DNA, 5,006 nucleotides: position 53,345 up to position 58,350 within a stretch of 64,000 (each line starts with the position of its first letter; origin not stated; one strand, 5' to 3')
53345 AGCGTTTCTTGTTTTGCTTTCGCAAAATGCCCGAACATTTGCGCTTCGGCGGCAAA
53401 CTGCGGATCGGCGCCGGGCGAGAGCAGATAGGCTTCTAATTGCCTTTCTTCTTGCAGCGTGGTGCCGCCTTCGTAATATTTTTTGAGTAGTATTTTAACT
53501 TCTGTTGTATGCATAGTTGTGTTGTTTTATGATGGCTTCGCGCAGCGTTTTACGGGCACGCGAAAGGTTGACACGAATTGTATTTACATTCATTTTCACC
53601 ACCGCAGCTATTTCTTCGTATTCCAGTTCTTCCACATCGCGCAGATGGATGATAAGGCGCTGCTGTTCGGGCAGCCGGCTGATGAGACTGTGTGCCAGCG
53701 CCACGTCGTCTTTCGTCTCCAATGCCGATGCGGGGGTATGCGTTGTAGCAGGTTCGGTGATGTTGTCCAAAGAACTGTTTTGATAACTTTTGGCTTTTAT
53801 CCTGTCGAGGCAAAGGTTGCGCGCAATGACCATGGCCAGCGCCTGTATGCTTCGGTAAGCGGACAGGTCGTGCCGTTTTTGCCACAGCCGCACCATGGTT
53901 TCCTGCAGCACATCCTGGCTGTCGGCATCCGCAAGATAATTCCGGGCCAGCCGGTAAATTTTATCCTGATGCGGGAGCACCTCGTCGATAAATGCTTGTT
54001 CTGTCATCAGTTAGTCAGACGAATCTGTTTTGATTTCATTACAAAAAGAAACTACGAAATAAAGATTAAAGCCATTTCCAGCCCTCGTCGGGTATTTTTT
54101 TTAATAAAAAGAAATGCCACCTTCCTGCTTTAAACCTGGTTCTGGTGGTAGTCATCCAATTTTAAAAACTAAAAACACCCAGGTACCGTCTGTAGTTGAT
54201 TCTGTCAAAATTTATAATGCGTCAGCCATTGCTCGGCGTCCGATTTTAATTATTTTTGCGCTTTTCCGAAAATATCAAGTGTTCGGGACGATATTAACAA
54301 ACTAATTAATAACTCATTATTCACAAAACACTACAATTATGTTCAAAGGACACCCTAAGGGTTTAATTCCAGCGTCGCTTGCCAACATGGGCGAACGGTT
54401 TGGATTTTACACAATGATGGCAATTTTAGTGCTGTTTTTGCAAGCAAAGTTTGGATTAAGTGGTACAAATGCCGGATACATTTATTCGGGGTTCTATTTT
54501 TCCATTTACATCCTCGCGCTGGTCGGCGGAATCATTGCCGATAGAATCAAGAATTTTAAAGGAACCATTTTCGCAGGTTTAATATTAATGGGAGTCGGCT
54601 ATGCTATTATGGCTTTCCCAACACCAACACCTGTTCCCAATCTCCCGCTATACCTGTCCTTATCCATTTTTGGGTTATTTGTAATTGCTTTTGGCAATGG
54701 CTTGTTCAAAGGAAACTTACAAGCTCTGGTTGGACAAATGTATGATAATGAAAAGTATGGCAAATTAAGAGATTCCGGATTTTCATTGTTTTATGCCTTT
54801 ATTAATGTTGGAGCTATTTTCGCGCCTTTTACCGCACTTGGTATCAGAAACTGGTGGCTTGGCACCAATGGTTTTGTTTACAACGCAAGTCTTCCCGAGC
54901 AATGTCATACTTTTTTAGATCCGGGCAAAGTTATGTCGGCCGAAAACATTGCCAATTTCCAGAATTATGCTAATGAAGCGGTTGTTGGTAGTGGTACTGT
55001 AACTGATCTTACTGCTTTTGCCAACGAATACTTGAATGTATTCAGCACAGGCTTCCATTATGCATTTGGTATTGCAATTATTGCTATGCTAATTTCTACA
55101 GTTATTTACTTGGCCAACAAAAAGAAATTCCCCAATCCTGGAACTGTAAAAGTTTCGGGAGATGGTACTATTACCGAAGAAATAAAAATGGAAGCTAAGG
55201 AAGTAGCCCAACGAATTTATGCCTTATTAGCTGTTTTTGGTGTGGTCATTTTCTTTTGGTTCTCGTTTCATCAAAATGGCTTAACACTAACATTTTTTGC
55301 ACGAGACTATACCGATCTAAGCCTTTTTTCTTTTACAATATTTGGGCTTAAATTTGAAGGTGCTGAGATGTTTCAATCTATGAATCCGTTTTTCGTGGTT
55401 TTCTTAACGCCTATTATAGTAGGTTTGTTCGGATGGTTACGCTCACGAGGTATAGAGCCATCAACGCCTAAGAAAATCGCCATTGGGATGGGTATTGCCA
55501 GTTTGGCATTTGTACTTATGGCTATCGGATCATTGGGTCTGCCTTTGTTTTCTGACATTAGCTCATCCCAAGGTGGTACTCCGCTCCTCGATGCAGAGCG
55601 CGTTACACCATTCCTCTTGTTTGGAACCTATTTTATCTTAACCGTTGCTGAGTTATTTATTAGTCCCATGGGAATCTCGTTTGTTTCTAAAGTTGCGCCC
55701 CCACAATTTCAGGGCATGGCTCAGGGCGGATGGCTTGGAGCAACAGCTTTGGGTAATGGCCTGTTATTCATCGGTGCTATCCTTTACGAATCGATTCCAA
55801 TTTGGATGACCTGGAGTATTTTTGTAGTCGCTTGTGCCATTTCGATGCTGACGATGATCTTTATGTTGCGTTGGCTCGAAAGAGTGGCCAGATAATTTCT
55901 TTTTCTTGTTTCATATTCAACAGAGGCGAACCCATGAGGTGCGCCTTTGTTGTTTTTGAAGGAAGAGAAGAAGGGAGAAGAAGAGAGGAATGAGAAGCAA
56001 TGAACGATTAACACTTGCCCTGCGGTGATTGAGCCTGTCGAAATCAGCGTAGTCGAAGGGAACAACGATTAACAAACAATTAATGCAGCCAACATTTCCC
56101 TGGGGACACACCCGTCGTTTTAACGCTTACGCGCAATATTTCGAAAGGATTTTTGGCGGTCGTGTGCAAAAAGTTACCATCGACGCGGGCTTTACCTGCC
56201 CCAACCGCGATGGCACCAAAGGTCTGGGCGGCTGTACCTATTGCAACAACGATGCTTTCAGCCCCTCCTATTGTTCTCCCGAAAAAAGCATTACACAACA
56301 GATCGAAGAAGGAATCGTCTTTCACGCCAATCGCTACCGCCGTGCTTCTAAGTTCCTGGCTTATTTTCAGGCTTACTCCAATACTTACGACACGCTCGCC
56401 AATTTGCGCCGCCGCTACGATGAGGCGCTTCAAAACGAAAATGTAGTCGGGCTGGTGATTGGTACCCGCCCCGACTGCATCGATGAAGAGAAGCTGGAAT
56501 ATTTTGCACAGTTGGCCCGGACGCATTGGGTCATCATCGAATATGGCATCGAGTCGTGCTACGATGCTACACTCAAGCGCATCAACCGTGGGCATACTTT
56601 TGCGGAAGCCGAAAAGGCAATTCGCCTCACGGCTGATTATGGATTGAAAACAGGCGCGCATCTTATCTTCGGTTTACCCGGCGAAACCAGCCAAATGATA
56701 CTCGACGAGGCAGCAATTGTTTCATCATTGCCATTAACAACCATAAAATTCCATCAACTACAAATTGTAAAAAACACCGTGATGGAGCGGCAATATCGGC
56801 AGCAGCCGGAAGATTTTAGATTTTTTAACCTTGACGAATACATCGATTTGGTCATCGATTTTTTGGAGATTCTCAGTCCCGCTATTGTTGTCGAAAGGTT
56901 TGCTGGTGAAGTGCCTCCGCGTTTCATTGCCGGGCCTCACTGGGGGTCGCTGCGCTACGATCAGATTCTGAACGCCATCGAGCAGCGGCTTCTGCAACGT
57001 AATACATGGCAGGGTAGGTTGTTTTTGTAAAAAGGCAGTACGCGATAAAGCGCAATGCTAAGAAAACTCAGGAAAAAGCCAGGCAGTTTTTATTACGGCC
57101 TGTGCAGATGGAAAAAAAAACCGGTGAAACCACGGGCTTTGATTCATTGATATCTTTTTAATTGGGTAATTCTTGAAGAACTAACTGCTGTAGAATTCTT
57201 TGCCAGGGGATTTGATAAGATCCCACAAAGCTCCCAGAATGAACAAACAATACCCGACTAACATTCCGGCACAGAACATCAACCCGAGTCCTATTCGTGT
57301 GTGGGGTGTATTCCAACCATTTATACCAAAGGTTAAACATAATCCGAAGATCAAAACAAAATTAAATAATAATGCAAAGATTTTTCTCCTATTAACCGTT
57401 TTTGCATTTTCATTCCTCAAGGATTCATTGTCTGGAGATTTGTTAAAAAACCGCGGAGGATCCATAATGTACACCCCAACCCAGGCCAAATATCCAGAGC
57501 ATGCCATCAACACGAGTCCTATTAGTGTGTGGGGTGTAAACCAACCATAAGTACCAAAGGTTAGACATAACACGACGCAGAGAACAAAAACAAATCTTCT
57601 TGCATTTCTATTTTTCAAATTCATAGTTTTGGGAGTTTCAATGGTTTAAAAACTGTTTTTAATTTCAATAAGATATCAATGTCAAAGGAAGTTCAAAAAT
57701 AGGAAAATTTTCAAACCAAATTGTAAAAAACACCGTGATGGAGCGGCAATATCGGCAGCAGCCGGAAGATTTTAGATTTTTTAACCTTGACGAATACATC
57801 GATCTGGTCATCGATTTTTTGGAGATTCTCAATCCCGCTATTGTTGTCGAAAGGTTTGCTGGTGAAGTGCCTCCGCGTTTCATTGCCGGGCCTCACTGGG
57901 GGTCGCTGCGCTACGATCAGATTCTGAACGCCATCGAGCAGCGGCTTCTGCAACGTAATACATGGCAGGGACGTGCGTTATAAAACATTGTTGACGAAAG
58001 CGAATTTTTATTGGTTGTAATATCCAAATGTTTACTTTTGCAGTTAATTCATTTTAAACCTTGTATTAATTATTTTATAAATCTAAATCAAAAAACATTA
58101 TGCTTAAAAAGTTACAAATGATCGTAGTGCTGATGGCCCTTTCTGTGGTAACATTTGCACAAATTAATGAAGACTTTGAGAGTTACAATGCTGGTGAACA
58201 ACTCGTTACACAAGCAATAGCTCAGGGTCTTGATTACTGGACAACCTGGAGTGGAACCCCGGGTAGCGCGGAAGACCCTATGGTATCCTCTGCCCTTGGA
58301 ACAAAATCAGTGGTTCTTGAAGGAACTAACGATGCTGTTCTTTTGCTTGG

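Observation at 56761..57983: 254-bp near-identical direct duplication of the radical SAM gene 3' end brackets a self-contained membrane-protein cassette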

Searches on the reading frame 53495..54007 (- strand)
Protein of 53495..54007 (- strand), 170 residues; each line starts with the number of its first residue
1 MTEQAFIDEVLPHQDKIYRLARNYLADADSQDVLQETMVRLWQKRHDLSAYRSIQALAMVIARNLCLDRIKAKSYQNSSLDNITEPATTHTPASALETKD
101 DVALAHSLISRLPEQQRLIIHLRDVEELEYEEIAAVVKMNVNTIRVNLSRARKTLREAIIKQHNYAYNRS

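Call 4: search_protein_families(library=pfam, proteins=[window:53495-54007:-], max_evalue=0.01)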
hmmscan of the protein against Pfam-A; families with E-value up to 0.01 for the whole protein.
window:53495-54007:- (170 aa): 4 families
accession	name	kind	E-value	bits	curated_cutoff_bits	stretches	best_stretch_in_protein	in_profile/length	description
PF08281.18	Sigma70_r4_2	-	1.1e-14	54.2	25.7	1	106-155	5-54/54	Sigma-70, region 4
PF04542.20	Sigma70_r2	-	5.1e-12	45.8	24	1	12-73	4-68/71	Sigma-70 region 2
PF04545.22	Sigma70_r4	-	3e-09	36.7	24.1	1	109-157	2-50/50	Sigma-70, region 4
PF07638.17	Sigma70_ECF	-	0.0053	17.1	21.1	1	76-158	104-182/185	ECF sigma factor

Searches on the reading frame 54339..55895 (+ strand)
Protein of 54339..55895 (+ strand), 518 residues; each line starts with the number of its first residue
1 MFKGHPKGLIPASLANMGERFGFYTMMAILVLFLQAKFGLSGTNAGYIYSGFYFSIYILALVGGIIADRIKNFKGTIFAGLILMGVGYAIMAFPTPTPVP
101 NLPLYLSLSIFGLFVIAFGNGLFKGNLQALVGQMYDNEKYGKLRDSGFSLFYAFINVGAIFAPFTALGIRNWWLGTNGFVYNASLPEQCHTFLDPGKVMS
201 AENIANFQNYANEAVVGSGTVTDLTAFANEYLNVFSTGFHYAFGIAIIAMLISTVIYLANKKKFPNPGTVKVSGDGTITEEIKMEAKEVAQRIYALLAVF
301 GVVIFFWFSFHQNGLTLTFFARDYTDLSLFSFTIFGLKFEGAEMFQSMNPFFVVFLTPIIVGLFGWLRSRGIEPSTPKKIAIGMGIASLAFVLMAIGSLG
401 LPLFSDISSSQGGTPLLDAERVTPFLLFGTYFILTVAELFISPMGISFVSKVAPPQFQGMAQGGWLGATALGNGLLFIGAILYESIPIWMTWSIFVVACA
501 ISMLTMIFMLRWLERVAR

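Call 4: search_protein_families(library=pfam, proteins=[window:54339-55895:+], max_evalue=0.01)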
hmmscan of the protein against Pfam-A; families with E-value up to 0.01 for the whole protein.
window:54339-55895:+ (518 aa): 2 families
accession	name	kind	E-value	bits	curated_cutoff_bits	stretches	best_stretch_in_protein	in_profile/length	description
PF00854.27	PTR2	-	1.1e-40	140.2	27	2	283-475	191-371/392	POT family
PF07690.21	MFS_1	-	2e-17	63.6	33.4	2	14-169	3-144/347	Major Facilitator Superfamily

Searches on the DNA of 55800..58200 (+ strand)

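Call 55: search_rna_families(source=window, start=55800, end=58200, threshold=evalue, max_evalue=1)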
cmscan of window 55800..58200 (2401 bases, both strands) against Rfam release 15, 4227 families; matches with E-value up to 1: 5.
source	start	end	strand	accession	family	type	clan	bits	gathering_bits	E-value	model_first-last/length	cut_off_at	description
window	55877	55984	+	RF02526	SSRC34_1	Gene; sRNA;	-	29.1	64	0.18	1-128/128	no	Streptococcus sRNA SSRC34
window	55899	55973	+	RF00884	MIR815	Gene; miRNA;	-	23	63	0.24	1-81/81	no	MIR815 microRNA precursor family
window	55897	55973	+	RF03872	MIR6426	Gene; miRNA;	-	22.9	96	0.21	1-84/84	no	MIR6426 microRNA precursor family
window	56843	56927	+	RF02301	TtnuCD25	Gene; snRNA; snoRNA; CD-box;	-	19.9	85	0.42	1-89/89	no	Tetrahymena snoRNA TtnuCD25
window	57799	57883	+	RF02301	TtnuCD25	Gene; snRNA; snoRNA; CD-box;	-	19.2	85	0.62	1-89/89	no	Tetrahymena snoRNA TtnuCD25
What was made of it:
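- Tried and rejected: There were no Rfam families; all hits were far below threshold (call 55).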

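Call 56: search_dna_similar(query=window:56700-58100:+, collection=plasmids, mode=distant, max_rows=5)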
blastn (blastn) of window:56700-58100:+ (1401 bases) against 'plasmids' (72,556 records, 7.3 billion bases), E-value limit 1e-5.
No match.
